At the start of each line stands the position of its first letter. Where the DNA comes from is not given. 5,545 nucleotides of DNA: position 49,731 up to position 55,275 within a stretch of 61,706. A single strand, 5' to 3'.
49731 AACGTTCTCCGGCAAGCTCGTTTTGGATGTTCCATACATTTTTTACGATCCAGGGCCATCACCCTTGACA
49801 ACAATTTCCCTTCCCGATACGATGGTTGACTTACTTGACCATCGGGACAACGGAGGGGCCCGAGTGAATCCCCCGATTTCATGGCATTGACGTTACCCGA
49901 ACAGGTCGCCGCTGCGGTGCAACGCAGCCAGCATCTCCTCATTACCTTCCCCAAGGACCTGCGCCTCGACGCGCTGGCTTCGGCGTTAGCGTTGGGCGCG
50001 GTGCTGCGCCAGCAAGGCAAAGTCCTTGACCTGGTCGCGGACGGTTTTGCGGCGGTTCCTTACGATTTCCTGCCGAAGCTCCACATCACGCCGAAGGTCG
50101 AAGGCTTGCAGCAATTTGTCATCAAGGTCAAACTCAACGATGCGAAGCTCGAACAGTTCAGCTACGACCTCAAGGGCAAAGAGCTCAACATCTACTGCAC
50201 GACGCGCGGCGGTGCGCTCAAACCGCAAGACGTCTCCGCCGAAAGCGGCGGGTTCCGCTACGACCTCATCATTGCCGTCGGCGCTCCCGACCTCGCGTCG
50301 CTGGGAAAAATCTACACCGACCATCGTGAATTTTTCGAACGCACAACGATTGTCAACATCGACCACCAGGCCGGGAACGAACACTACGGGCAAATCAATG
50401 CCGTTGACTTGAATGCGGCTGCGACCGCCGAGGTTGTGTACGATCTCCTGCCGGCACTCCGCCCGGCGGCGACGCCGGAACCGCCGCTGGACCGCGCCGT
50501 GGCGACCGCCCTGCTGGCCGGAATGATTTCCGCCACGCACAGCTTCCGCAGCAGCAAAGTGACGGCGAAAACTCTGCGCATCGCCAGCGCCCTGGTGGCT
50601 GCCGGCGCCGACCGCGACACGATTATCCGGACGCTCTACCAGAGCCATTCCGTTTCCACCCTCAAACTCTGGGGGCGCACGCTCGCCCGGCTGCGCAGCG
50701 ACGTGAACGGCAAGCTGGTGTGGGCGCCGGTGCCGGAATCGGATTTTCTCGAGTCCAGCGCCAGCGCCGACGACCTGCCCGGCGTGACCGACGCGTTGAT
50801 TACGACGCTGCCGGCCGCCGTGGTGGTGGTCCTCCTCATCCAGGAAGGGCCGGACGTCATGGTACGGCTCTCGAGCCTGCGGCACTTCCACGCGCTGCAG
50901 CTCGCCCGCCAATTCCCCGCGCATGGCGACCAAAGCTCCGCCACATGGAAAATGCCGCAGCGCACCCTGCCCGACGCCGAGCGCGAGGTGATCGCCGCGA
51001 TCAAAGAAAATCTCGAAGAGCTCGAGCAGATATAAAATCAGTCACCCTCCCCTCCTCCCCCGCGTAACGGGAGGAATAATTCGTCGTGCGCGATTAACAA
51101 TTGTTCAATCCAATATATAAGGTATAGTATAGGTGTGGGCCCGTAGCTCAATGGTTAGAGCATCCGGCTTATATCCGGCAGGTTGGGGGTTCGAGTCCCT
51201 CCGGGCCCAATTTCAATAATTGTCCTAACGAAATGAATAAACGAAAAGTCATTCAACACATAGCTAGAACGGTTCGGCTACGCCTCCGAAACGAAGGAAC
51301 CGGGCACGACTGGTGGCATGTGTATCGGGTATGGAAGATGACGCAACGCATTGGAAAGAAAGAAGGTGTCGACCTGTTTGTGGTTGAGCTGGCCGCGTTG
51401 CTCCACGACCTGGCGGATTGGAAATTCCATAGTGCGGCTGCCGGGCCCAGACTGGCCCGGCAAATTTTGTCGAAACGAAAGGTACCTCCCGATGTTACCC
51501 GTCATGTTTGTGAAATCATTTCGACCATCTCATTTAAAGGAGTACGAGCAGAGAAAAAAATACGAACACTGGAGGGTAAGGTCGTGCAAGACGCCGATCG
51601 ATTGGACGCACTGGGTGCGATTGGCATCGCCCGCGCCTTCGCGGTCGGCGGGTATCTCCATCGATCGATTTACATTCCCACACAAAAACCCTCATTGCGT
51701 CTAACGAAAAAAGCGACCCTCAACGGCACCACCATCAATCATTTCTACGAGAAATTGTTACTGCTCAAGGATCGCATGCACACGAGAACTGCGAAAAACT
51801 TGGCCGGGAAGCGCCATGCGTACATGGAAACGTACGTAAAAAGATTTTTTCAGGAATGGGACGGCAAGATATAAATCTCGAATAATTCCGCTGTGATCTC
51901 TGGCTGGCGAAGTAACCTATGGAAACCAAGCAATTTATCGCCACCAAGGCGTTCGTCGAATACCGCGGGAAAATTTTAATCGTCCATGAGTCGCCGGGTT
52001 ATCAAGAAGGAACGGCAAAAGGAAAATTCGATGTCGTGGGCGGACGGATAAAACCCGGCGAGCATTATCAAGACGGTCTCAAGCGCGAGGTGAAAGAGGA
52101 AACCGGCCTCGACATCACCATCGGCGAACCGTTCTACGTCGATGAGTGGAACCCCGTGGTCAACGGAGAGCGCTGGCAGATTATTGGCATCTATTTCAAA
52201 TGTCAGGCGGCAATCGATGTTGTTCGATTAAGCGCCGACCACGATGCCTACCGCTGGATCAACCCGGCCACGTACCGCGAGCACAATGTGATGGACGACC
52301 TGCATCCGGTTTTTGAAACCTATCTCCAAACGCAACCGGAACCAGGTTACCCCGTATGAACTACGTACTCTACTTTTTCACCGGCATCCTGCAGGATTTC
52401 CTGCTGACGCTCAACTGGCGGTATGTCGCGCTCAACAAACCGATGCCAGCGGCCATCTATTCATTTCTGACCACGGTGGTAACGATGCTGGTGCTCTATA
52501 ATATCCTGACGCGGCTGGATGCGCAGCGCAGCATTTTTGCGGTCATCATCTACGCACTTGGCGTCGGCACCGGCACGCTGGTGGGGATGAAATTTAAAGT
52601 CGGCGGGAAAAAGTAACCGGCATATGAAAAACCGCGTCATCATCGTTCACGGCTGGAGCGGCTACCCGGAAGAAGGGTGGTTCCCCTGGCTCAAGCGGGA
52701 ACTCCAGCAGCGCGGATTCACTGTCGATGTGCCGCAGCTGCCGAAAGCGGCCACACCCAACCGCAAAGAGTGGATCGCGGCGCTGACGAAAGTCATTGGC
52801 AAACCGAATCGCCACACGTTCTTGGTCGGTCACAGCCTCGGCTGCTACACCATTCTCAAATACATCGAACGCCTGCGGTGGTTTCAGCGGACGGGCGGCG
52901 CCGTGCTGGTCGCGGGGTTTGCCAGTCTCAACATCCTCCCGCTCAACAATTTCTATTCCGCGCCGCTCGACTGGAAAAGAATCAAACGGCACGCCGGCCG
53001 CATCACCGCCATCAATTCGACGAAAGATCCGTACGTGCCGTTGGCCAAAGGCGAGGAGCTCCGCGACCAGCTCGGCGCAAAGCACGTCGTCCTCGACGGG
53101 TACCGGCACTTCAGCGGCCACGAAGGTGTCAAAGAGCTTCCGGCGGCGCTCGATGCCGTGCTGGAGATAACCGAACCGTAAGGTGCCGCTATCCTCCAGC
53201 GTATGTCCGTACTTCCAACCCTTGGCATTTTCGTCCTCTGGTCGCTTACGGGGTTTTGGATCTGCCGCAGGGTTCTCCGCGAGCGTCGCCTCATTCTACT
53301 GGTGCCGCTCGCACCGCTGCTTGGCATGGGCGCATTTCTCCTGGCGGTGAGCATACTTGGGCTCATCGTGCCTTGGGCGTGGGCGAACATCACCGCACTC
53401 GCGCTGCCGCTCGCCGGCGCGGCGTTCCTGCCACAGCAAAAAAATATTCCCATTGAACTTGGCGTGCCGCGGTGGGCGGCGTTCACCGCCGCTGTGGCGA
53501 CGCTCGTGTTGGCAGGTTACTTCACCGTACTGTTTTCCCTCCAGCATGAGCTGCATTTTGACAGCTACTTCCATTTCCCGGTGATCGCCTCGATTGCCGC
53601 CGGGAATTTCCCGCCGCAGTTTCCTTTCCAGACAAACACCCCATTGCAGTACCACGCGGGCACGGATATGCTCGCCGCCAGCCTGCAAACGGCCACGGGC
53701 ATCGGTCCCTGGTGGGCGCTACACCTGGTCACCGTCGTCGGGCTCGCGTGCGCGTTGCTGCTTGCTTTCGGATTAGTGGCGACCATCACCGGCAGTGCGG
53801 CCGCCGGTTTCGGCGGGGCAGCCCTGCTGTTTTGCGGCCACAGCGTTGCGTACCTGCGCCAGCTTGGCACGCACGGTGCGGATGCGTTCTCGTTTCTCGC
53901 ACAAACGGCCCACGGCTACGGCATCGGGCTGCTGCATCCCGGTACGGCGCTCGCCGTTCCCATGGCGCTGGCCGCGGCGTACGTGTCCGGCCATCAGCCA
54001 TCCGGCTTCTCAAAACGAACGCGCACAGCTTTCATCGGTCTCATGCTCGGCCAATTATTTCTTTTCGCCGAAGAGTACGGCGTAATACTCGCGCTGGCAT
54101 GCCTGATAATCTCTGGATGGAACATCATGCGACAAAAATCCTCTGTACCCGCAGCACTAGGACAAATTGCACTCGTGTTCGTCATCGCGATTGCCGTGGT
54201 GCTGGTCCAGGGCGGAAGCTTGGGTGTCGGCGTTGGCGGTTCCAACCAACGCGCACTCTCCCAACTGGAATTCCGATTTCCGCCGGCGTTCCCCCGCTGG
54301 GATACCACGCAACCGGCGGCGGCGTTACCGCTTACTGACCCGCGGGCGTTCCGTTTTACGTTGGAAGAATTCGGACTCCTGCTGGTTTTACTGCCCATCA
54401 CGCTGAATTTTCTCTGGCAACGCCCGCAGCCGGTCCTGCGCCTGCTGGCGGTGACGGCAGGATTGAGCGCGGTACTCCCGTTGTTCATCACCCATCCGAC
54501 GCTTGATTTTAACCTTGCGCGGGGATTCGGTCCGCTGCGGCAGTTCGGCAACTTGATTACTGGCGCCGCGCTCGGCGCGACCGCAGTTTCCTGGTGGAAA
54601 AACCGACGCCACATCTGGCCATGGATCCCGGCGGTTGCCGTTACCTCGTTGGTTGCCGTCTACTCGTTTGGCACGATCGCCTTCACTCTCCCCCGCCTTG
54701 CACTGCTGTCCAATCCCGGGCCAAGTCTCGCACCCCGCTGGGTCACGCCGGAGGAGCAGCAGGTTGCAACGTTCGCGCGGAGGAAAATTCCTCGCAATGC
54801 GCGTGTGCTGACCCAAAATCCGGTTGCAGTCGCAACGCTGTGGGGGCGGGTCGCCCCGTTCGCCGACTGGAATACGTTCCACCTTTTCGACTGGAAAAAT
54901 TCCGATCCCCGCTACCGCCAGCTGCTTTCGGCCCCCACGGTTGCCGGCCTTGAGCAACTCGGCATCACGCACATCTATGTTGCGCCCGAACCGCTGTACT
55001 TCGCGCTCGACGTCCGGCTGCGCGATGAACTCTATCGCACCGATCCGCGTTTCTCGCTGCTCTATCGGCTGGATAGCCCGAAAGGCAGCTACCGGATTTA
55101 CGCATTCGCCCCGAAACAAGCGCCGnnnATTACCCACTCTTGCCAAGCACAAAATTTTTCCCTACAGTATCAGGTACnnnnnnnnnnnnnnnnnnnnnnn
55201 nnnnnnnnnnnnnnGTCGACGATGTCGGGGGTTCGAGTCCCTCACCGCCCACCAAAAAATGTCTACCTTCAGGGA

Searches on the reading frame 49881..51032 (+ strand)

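Call 26: search_protein_families(library=pfam, proteins=[window:49881-51032:+], max_evalue=0.001)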
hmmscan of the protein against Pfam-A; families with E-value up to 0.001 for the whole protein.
window:49881-51032:+ (384 aa): 1 family
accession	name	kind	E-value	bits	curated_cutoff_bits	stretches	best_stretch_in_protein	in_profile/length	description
PF01368.27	DHH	-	4.1e-07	30.8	28.1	1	29-215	12-125/125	DHH family, N-terminal domain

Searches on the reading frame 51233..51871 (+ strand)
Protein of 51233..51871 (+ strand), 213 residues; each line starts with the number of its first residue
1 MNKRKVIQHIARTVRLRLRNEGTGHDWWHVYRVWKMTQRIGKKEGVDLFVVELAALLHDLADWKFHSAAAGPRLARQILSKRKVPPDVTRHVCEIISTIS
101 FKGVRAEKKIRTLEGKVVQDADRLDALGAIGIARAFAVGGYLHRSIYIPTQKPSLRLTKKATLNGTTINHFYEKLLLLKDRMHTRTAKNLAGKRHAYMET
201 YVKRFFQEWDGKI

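Call 26: search_protein_families(library=pfam, proteins=[window:51233-51871:+], max_evalue=0.001)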
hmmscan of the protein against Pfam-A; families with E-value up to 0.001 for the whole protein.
window:51233-51871:+ (213 aa): 1 family
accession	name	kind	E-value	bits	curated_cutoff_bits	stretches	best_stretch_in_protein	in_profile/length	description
PF01966.28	HD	-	4.9e-12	46.6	22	1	29-126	4-115/116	HD domain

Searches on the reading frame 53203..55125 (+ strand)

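Call 4: search_protein_families(library=ncbifam, proteins=[window:53203-55125:+], max_evalue=1)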
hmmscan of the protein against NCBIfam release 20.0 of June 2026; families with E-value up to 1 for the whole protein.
window:53203-55125:+ (641 aa): 1 family
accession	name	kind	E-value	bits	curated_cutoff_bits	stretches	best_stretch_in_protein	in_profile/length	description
NF033881.1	aureocin_A53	equivalog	0.0089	15.6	27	1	447-475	3-30/48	aureocin A53 family class IId bacteriocin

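Call 26: search_protein_families(library=pfam, proteins=[window:53203-55125:+], max_evalue=0.001)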
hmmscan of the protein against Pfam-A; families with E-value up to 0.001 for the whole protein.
window:53203-55125:+ (641 aa): 0 families
